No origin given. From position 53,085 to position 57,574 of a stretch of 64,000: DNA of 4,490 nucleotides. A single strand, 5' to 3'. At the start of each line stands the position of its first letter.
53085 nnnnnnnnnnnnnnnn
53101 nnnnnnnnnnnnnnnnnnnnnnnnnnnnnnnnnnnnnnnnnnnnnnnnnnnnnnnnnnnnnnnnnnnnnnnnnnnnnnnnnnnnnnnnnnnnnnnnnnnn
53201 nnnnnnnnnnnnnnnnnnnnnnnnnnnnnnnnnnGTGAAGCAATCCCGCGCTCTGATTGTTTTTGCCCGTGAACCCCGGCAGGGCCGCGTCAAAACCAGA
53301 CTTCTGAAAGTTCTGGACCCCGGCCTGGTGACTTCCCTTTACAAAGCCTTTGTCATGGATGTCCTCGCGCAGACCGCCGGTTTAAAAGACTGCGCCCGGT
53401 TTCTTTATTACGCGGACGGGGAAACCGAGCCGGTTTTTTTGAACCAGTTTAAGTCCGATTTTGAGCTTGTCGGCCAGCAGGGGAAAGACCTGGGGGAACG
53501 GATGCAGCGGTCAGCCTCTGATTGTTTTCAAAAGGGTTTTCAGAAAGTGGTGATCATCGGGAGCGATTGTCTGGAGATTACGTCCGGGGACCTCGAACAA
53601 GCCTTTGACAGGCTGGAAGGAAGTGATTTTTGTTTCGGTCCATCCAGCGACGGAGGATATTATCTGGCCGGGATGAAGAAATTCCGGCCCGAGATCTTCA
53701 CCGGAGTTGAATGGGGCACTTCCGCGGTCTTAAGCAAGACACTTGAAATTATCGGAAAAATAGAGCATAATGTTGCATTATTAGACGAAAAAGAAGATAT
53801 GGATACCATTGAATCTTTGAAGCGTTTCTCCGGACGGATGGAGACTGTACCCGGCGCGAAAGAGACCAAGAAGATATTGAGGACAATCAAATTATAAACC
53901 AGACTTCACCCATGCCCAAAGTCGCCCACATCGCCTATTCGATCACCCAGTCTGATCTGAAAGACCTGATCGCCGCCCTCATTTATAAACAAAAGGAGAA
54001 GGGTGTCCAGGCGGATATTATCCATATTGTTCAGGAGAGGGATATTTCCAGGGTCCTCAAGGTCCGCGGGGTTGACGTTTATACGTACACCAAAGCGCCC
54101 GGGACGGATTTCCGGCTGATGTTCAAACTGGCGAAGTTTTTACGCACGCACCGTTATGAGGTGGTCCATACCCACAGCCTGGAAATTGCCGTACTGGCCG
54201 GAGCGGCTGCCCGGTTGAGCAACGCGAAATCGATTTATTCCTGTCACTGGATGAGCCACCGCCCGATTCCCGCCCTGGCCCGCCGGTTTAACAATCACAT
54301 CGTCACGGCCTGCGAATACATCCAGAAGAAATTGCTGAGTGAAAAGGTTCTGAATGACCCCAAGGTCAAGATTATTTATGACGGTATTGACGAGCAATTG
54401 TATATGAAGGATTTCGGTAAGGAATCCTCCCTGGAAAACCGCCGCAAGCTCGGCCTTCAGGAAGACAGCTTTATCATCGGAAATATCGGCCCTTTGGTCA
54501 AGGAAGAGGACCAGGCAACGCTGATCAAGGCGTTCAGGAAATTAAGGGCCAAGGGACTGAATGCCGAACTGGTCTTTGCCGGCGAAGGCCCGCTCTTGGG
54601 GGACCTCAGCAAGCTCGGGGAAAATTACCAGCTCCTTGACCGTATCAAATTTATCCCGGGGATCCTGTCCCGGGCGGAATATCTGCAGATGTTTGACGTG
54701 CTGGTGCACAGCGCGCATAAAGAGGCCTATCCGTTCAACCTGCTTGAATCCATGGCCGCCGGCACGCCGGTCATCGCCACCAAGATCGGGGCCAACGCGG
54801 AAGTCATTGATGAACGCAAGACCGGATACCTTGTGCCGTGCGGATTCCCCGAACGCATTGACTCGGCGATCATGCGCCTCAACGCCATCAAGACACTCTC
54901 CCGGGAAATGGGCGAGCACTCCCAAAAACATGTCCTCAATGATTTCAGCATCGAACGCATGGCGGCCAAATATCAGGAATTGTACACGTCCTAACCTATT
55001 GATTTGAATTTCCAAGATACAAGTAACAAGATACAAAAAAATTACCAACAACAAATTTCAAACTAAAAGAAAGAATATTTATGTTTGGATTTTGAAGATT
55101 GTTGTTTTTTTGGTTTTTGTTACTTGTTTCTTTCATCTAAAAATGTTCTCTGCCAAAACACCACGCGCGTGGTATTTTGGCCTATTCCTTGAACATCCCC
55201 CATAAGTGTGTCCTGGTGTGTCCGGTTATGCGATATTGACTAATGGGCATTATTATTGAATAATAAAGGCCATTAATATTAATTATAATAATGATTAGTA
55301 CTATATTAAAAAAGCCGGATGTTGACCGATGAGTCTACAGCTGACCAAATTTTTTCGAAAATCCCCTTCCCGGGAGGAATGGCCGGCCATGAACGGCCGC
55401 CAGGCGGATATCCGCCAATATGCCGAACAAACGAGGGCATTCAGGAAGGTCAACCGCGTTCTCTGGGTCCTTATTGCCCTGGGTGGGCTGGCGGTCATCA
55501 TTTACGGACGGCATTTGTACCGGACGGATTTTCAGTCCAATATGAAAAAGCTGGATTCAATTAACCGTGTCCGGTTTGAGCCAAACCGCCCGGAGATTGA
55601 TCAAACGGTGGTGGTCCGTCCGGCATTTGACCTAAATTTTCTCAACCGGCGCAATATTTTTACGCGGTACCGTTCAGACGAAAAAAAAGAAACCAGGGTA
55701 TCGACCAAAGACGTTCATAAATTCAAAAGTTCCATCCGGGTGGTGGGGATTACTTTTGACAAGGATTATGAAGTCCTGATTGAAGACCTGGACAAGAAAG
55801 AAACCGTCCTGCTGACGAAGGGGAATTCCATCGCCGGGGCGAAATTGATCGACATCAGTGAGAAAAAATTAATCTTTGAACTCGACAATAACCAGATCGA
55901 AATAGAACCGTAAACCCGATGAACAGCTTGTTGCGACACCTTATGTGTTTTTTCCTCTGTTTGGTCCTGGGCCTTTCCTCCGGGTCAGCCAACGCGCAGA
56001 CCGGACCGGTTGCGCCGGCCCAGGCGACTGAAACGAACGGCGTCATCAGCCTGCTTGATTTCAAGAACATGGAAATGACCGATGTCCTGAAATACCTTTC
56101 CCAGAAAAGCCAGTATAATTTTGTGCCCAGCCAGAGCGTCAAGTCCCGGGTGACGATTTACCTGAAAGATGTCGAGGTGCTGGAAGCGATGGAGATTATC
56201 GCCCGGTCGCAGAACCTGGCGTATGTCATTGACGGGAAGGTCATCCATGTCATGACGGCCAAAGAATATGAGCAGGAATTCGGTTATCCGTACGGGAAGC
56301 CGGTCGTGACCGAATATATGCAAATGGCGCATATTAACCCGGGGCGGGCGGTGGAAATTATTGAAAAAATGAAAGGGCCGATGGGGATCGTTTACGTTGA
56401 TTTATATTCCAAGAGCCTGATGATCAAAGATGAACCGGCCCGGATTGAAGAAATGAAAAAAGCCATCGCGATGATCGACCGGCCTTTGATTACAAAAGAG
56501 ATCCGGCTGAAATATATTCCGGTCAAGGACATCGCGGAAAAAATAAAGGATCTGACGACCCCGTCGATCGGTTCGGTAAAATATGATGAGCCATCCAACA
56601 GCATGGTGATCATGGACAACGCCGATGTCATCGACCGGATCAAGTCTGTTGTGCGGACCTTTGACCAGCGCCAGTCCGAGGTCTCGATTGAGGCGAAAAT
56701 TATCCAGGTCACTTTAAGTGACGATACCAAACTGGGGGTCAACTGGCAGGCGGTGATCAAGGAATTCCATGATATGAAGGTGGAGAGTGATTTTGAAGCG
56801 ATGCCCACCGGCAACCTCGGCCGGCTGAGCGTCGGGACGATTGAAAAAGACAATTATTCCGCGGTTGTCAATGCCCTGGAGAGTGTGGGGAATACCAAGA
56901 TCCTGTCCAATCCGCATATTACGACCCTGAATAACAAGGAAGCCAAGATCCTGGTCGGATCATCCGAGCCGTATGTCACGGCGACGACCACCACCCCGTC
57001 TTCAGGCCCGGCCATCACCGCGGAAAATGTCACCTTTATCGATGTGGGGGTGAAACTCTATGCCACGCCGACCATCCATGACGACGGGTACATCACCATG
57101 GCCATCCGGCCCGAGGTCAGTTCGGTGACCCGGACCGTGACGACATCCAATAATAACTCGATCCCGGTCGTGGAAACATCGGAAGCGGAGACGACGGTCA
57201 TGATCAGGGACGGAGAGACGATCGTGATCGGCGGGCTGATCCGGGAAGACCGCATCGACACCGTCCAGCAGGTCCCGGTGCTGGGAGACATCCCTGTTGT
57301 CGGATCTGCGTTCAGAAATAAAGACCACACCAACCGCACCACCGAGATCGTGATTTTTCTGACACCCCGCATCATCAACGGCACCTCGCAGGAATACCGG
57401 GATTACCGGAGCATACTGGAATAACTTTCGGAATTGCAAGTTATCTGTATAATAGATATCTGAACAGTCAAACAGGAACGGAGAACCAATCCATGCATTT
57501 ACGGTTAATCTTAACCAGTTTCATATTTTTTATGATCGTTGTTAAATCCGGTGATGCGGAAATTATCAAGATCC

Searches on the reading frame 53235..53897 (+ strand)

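Call 12: search_protein_families(library=pfam, proteins=[window:53235-53897:+], max_evalue=0.0001)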
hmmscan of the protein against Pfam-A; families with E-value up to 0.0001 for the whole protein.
window:53235-53897:+ (220 aa): 1 family
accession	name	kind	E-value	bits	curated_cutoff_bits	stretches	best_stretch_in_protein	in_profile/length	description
PF09837.15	DUF2064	-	4e-34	117.5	25.8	1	44-162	2-120/120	Uncharacterized protein conserved in bacteria (DUF2064)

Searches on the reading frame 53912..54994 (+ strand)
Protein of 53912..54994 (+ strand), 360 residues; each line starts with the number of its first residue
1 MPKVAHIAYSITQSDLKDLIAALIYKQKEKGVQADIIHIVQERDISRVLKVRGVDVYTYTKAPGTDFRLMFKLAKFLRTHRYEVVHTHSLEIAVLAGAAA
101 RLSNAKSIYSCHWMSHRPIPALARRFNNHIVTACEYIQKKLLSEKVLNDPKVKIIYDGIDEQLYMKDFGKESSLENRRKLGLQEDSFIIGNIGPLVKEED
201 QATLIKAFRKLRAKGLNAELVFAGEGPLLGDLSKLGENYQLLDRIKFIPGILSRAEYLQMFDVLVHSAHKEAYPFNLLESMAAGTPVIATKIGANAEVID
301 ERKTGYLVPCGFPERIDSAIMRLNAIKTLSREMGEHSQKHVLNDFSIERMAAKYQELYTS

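Call 12: search_protein_families(library=pfam, proteins=[window:53912-54994:+], max_evalue=0.0001)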
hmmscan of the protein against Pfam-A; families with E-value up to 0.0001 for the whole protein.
window:53912-54994:+ (360 aa): 5 families
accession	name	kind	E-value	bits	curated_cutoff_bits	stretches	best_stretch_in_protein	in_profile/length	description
PF00534.26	Glycos_transf_1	-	1.8e-32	112.7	26.4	1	175-339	4-171/172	Glycosyl transferases group 1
PF13692.12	Glyco_trans_1_4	-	2.5e-23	83.3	27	1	188-323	3-139/142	Glycosyl transferases group 1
PF13439.12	Glyco_transf_4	-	1.5e-13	51.6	28.5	1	29-162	17-169/170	Glycosyltransferase Family 4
PF13579.12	Glyco_trans_4_4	-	1.3e-07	32.5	29.7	1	48-118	39-109/158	Glycosyl transferase 4-like domain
PF13477.12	Glyco_trans_4_2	-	2.6e-05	24.8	23.4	1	26-115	19-109/139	Glycosyl transferase 4-like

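Call 18: search_protein_families(library=ncbifam, proteins=[window:53912-54994:+], max_evalue=0.01)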
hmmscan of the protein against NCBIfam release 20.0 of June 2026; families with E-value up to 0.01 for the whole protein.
window:53912-54994:+ (360 aa): 35 families (the best 25 are shown)
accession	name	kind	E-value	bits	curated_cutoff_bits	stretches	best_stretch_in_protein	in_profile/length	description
TIGR03088.1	stp2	hypoth_equivalog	2.4e-44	151.9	409.05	1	2-359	2-371/374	TIGR03088 family PEP-CTERM/XrtA system glycosyltransferase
TIGR03999.1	thiol_BshA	equivalog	1.6e-27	96.5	273.7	1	129-359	146-371/375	N-acetyl-alpha-D-glucosaminyl L-malate synthase BshA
TIGR04063.1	stp3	hypoth_equivalog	4.3e-23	81.8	442.05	1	117-359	148-393/397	TIGR04063 family PEP-CTERM/XrtA system glycosyltransferase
NF041876.1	EPS_EpsE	equivalog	5.1e-22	78.7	400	1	186-352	214-387/389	exopolysaccharide biosynthesis GT4 family glycosyltransferase EpsE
NF038298.1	EPS_HpsO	equivalog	8.7e-17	61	575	1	138-359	157-385/388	hormogonium polysaccharide biosynthesis glycosyltransferase HpsO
NF047684.1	TeichurnBiosyTuaC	equivalog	1.6e-16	60.2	550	1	158-359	193-387/391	teichuronic acid biosynthesis protein TuaC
TIGR04157.1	glyco_rSAM_CFB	subfamily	2.2e-16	59.9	400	1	127-358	170-406/406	TIGR04157 family glycosyltransferase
TIGR02149.1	glgA_Coryne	subfamily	2.3e-16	59.9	302.4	1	84-359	110-388/391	glycogen synthase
NF053787.1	GlcN_PG_synth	equivalog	1.6e-15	56.9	480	1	120-358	138-356/361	N-acetylglucosaminyl phosphatidylglycerol synthase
TIGR03449.1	mycothiol_MshA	equivalog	5.5e-14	51.9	462.5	1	139-359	177-401/406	D-inositol-3-phosphate glycosyltransferase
NF012028.0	PRK15484.1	subfamily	1.1e-13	51.1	618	1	127-357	140-374/380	lipopolysaccharide N-acetylglucosaminyltransferase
TIGR04047.1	MSMEG_0565_glyc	hypoth_equivalog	2.3e-13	50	259.85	1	81-359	86-372/373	MSMEG_0565 family glycosyltransferase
NF050063.1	ProtGlycPglJ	equivalog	2e-12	47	500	1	138-342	156-348/363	N-acetylgalactosamine-N,N'-diacetylbacillosaminyl-diphospho-undecaprenol 4-alpha-N-acetylgalactosaminyltransferase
NF049988.1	MGlcDAGSynMgs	equivalog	3e-12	46.6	400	1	122-359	143-385/398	alpha-monoglucosyldiacylglycerol synthase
NF011726.0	PRK15179.1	equivalog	6.8e-12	44.5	733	1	151-358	483-691/694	Vi polysaccharide biosynthesis protein TviE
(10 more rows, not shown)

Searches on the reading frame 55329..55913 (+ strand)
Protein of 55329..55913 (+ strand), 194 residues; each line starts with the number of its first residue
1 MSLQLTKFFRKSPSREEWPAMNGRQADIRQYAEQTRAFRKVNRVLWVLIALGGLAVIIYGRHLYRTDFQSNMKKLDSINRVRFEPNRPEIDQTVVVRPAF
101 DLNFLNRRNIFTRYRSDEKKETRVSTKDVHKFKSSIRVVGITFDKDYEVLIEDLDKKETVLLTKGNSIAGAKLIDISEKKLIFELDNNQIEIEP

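Call 12: search_protein_families(library=pfam, proteins=[window:55329-55913:+], max_evalue=0.0001)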
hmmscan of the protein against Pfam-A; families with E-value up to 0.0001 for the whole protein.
window:55329-55913:+ (194 aa): 0 families

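Call 18: search_protein_families(library=ncbifam, proteins=[window:55329-55913:+], max_evalue=0.01)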
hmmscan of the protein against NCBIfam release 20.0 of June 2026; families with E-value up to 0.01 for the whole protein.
window:55329-55913:+ (194 aa): 0 families

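Call 38: search_protein_families(library=pfam, proteins=[window:55329-55913:+], max_evalue=1)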
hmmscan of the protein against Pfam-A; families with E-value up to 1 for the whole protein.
window:55329-55913:+ (194 aa): 3 families
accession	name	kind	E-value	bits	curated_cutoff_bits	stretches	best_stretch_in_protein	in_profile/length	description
PF24939.1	DUF7756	-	0.026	14.9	27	1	156-190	3-37/123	Domain of unknown function (DUF7756)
PF25363.1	DUF7881_C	-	0.054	13.9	27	1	127-178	17-67/125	Domain of unknown function (DUF7881) C-terminal domain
PF19823.4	DUF6305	-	0.087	12.9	25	1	133-179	19-65/154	Domain of unknown function (DUF6305)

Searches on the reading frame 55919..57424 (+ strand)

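Call 12: search_protein_families(library=pfam, proteins=[window:55919-57424:+], max_evalue=0.0001)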
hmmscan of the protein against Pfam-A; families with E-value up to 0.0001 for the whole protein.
window:55919-57424:+ (501 aa): 2 families
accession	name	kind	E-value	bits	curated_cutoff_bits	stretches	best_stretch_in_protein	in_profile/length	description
PF00263.26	Secretin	-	2e-50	171.2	27.5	1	319-486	1-168/169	Bacterial type II and III secretion system protein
PF03958.22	Secretin_N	-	1.1e-16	61.2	28.2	1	192-253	1-68/69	Bacterial type II/III secretion system short domain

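Call 18: search_protein_families(library=ncbifam, proteins=[window:55919-57424:+], max_evalue=0.01)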
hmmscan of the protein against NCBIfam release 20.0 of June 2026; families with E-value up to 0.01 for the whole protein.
window:55919-57424:+ (501 aa): 9 families
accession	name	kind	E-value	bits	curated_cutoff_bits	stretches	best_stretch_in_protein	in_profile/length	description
TIGR02515.1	IV_pilus_PilQ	subfamily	1.1e-72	245.4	284.35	3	304-487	251-428/428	type IV pilus secretin PilQ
TIGR02517.1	type_II_gspD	equivalog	2.8e-72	244.1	351.35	2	220-489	303-593/600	type II secretion system secretin GspD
TIGR02519.1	pilus_MshL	equivalog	1.4e-56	191.6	250.2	1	229-486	10-290/290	pilus (MSHA type) biogenesis protein MshL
TIGR02516.1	type_III_yscC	equivalog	7.5e-45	153.3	238.45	1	220-487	201-462/463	type III secretion system outer membrane ring subunit SctC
NF010083.0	PRK13568.1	equivalog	2.3e-44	151.8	554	2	195-487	126-418/419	DNA uptake porin HofQ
NF007851.2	PRK10560.1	exception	1.9e-33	115.9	598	2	170-487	98-410/412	DNA uptake porin HofQ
NF011873.0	PRK15346.1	equivalog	2.9e-30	105.4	524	1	210-480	228-487/499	EscC/YscC/HrcC family type III secretion system outer membrane ring protein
NF042912.1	Amuc_1098_fam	equivalog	8.9e-25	86.9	750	2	398-494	708-804/805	Amuc_1098 family type IV pilus outer membrane protein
TIGR02520.1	pilus_B_mal_scr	equivalog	4.2e-24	85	287.65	1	202-483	221-511/513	PilN family type IVB pilus formation outer membrane protein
